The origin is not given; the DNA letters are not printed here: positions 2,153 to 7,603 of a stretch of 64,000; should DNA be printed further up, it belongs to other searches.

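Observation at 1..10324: DISARM/Druantia-like helicase cassette that does not fit a canonical system as far as the window shows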

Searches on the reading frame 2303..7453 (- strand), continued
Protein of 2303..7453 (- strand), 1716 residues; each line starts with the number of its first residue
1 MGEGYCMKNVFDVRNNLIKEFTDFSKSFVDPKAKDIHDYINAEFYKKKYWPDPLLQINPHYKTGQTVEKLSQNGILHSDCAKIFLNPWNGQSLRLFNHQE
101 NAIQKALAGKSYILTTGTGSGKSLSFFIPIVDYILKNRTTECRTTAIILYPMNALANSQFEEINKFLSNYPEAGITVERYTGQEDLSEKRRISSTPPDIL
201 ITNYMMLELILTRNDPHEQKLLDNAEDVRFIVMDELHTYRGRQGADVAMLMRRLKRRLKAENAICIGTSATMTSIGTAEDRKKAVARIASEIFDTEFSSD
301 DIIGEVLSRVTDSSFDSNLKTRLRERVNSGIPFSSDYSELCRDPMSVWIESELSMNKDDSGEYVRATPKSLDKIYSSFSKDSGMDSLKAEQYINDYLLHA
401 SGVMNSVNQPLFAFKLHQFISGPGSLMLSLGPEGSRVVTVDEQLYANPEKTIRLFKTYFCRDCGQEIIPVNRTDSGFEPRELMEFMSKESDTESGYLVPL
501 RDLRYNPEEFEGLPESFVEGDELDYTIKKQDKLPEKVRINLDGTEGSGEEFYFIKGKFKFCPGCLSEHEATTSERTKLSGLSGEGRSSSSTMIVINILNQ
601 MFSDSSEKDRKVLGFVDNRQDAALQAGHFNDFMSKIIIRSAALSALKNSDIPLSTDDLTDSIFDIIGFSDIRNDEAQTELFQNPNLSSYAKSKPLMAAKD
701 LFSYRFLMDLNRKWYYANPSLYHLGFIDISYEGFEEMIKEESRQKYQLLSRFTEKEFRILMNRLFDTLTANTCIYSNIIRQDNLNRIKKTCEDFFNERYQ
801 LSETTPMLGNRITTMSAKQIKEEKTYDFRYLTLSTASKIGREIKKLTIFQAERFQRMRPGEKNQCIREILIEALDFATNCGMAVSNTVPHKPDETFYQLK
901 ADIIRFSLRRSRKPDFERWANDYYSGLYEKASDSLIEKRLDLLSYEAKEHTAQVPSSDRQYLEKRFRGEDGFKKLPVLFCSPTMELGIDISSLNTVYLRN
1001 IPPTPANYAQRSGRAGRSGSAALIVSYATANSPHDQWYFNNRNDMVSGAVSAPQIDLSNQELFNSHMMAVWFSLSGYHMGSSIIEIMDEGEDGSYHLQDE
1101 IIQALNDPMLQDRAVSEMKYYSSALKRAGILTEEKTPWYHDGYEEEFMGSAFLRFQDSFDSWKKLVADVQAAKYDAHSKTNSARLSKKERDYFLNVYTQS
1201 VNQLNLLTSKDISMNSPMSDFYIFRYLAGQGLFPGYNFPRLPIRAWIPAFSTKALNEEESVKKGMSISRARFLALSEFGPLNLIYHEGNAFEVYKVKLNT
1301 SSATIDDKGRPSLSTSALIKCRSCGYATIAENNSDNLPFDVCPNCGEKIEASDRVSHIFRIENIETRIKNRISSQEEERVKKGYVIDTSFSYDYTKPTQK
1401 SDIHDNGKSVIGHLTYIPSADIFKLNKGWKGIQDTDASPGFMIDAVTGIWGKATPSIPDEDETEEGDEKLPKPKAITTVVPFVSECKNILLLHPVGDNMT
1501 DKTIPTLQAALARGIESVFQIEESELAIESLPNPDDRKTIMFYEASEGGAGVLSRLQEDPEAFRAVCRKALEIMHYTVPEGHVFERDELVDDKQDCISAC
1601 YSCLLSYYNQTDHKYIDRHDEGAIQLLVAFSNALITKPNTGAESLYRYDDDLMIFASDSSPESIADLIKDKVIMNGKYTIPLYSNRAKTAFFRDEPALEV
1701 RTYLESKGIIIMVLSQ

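Call 94: search_protein_families(library=padloc, proteins=[L091:22003-22713:+, L035:23795-24553:+, L033:22010-23254:+, L033:23256-23999:+, L035:21984-22769:+, L035:22978-23787:+, L091:17957-22015:+], max_evalue=0.001)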
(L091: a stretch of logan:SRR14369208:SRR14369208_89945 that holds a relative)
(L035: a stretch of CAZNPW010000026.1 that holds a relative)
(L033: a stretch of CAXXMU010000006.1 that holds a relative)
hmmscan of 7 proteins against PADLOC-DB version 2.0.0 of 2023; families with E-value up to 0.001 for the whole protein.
L091:22003-22713:+ (236 aa): 3 families
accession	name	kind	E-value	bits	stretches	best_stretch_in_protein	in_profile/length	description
PDLC04132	HNH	-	1.2e-23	81.7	1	104-235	138-274/286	-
PDLC03546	HNH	-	7.3e-17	59.3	1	116-196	155-236/282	Type II restriction enzyme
PDLC03529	REase_II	-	1.9e-13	48.4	1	124-234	273-382/389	Type II restriction enzyme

L035:23795-24553:+ (252 aa): 3 families
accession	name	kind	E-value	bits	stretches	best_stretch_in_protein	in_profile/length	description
PDLC04132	HNH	-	8.3e-27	92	1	125-249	143-274/286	-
PDLC03546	HNH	-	8.3e-17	59.1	1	124-208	147-230/282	Type II restriction enzyme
PDLC03529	REase_II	-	1.1e-07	29.4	1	151-222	285-354/389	Type II restriction enzyme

L033:22010-23254:+ (414 aa): 123 families (the best 25 are shown)
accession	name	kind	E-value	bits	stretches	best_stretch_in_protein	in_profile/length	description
PDLC00277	PtuA1|PtuA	-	3.4e-92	307.8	1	5-414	2-419/423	AAA ATPase domain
PDLC00278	PtuA1|PtuA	-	6.1e-87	290.7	1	5-411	2-426/436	AAA ATPase domain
PDLC00271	PtuA1|PtuA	-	1.3e-73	247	1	5-412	2-413/421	AAA ATPase domain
PDLC00310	PtuA1|PtuA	-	7.4e-72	240.8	1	5-410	2-431/443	AAA ATPase domain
PDLC00299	PtuA1|PtuA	-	7.8e-65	217.8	2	203-410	304-519/535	AAA ATPase domain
PDLC00298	PtuA1|PtuA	-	1.4e-64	216.7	1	4-411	1-415/423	AAA ATPase domain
PDLC02913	ATPase_I-A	-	6.8e-64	214.8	2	205-410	293-500/508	-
PDLC00275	PtuA1|PtuA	-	1.1e-61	207.2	1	111-411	33-341/348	AAA ATPase domain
PDLC00267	PtuA1|PtuA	-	3.8e-59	198.9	1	6-360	3-368/438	AAA ATPase domain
PDLC00311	PtuA1|PtuA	-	1.1e-56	190.8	1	5-408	2-445/455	AAA ATPase domain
PDLC00286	PtuA1|PtuA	-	7.9e-48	161.1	1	135-411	10-280/289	AAA ATPase domain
PDLC00284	PtuA1|PtuA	-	2.6e-44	150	2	243-408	359-532/545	AAA ATPase domain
PDLC00272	PtuA1|PtuA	-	2.4e-42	143.4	2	242-410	264-440/444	AAA ATPase domain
PDLC00269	PtuA1|PtuA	-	2.2e-38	130.7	1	6-352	3-371/446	AAA ATPase domain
PDLC00295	PtuA1|PtuA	-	1e-37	128.3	1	6-336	3-349/451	AAA ATPase domain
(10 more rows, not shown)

L033:23256-23999:+ (247 aa): 34 families (the best 25 are shown)
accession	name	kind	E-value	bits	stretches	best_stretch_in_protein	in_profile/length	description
PDLC00322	PtuB1|PtuB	-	1e-24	85.6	1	47-244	26-212/215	Unknown function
PDLC02924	HNH_I-A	-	2.8e-22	77.7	1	52-209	30-168/198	-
PDLC00332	PtuB1|PtuB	-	1.3e-20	72.1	1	46-218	28-188/212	Unknown function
PDLC00324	PtuB1|PtuB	-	3e-15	54.5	1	48-236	25-200/209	Unknown function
PDLC00314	PtuB1|PtuB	-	4e-13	47.7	1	25-164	7-153/156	Unknown function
PDLC00358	PtuB1|PtuB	-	7.7e-12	43.3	1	47-158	27-140/215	Unknown function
PDLC00337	PtuB1|PtuB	-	1e-11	43.1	1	51-209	42-179/216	Unknown function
PDLC00344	PtuB1|PtuB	-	1.2e-11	42.7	1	52-128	34-110/213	Unknown function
PDLC00326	PtuB1|PtuB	-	5.1e-11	40.9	1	55-201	36-170/197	Unknown function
PDLC00334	PtuB1|PtuB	-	2.2e-10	38.8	1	48-157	27-139/222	Unknown function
PDLC00320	PtuB1|PtuB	-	2.3e-10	38.6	1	46-145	23-126/202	Unknown function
PDLC00342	PtuB1|PtuB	-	2e-09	35.2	1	60-126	42-105/247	Unknown function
PDLC00349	PtuB1|PtuB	-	2.2e-09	35.7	1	55-108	39-100/260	Unknown function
PDLC00355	PtuB1|PtuB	-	9.2e-09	33.4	1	55-119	39-107/263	Unknown function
PDLC00346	PtuB1|PtuB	-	1.1e-08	33.2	1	50-119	33-106/214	Unknown function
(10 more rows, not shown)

L035:21984-22769:+ (261 aa): 0 families

L035:22978-23787:+ (269 aa): 0 families

L091:17957-22015:+ (1352 aa): 47 families (the best 25 are shown)
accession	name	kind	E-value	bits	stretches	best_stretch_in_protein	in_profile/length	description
PDLC02643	DrmMI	-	9.5e-59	197.3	2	461-776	548-878/1347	DrmMI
PDLC03613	REase_MTase_IIG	-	1.5e-48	163.3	2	553-1059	566-1016/1250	Type IIG restriction enzyme-methyltransferase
PDLC02638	DrmMI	-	8e-42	141.4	1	460-778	546-883/935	DrmMI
PDLC03622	REase_MTase_IIG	-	8.3e-40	134.1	3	547-604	589-646/1524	Type IIG restriction enzyme-methyltransferase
PDLC03620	REase_MTase_IIG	-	9.6e-31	104.3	3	551-604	675-728/1378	Type IIG restriction enzyme-methyltransferase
PDLC02644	DrmMI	-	3.2e-29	99.5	1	549-776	176-391/988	DrmMI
PDLC03618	REase_MTase_IIG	-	2e-28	96.3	2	549-781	660-880/1429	Type IIG restriction enzyme-methyltransferase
PDLC03614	REase_MTase_IIG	-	3.5e-28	95.8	3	740-891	921-1067/1584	Type IIG restriction enzyme-methyltransferase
PDLC02646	DrmMI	-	5.9e-26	88.8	1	547-776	43-292/792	DrmMI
PDLC02639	DrmMI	-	2.6e-25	86.8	1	467-706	249-472/803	DrmMI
PDLC03611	REase_MTase_IIG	-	6e-25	84.9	3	459-602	508-654/1532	Type IIG restriction enzyme-methyltransferase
PDLC03629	REase_MTase_IIG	-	3.7e-24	82.6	2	459-601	372-535/1182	Type IIG restriction enzyme-methyltransferase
PDLC03609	REase_MTase_IIG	-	2.3e-23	80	2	501-601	429-533/1066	Type IIG restriction enzyme-methyltransferase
PDLC03612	REase_MTase_IIG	-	4.7e-21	72.7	1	551-784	589-825/1247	Type IIG restriction enzyme-methyltransferase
PDLC02645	DrmMI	-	4.6e-20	69.4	2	550-610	661-721/772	DrmMI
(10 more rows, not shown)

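Call 97: search_protein_families(library=ncbifam, proteins=[L091:15146-17956:+, L091:17957-22015:+, L091:22003-22713:+], max_evalue=0.00001)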
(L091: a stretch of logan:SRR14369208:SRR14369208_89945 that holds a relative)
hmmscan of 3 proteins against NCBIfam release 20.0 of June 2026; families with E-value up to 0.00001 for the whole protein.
L091:15146-17956:+ (936 aa): 15 families
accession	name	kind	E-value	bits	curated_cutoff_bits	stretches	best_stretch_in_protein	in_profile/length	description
NF038317.1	DISARM_DrmD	equivalog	2.6e-97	327.3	610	1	97-815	107-843/1021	DISARM system SNF2-like helicase DrmD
NF041062.1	DpdE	equivalog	7.2e-54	183.1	500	2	76-283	132-316/1048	protein DpdE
NF042964.1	phospholipD_antiphage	equivalog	7.5e-52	176.7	1100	2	300-636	526-855/895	phospholipase D-like domain-containing anti-phage protein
NF003426.0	PRK04914.1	equivalog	1.4e-35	122.8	576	2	115-288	171-341/959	RNA polymerase-associated protein RapA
NF038318.1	DISARM_DrmD_b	equivalog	1.4e-33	116.1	950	2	95-492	27-431/868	DISARM system SNF2-like helicase DrmD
NF010337.0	PRK13766.1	equivalog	1e-13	50.4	610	1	431-709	332-591/781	Hef nuclease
TIGR04095.1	dnd_restrict_1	equivalog_domain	4.5e-12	45.7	600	0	119-234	29-148/451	DNA phosphorothioation system restriction enzyme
NF058637.1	helic_SCO1167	equivalog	5.8e-11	41.2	1200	1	473-572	781-878/932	SCO1167/SCO6262 family helicase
NF008744.0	PRK11776.1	equivalog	1.2e-09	37.3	524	1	472-571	243-339/460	ATP-dependent RNA helicase DbpA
TIGR01389.1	recQ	equivalog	1.7e-09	36.7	640.2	0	473-584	226-331/591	DNA helicase RecQ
NF053675.1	pilus_reg_Snf2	equivalog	2.7e-09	35.7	1100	0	466-573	872-977/1029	pilus expression-regulating Snf2 family helicase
NF008394.0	PRK11192.1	equivalog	8e-09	34.8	507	1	399-572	188-345/441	ATP-dependent RNA helicase SrmB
TIGR00643.1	recG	equivalog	1.2e-08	34.1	659.4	0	482-549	467-534/629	ATP-dependent DNA helicase RecG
NF008279.0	PRK11057.1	equivalog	2e-06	26.5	1015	0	469-581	234-340/608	ATP-dependent DNA helicase RecQ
TIGR02621.3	cas3_GSU0051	exception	3.3e-06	26.2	400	0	442-578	244-383/854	type I-G CRISPR-associated helicase/endonuclease Cas3g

L091:17957-22015:+ (1352 aa): 5 families
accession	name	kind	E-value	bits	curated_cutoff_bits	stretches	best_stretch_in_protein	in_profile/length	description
TIGR02987.1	met_A_Alw26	exception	1.8e-15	56.7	353.5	1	629-913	48-229/523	Alw26I/Eco31I/Esp3I family type II restriction adenine-specific DNA-methyltransferase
NF033451.1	BREX_2_MTaseX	equivalog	2.7e-11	42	400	1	461-576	188-287/1185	BREX-2 system adenine-specific DNA-methyltransferase PglX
NF033452.1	BREX_1_MTaseX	exception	8.9e-11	40.4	500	1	507-582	313-382/1210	BREX-1 system adenine-specific DNA-methyltransferase PglX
NF033455.1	BREX_6_MTaseX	exception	4e-10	37.9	900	1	506-580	327-401/1319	BREX-6 system adenine-specific DNA-methyltransferase PglX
NF033454.1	BREX_5_MTaseX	exception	5.8e-07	27.5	900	1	484-579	283-368/1404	BREX-5 system adenine-specific DNA-methyltransferase PglX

L091:22003-22713:+ (236 aa): 1 family
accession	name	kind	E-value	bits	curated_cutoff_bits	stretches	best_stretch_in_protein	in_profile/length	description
NF045952.1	MAG4270_fam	hypoth_equivalog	8.5e-06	25.1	53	0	164-226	300-363/366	MAG4270 family putative restriction endonuclease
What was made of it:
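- On DISARM class 1: NCBIfam NF038317 scores 327 bits for the full-length protein, against a curated cutoff of 610 (call 97).
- Closest known: BREX. Different: The methyltransferase is below all NCBIfam PglX cutoffs (call 97).
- DrmD scores 327 bits against a curated cutoff of 610 (call 97).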
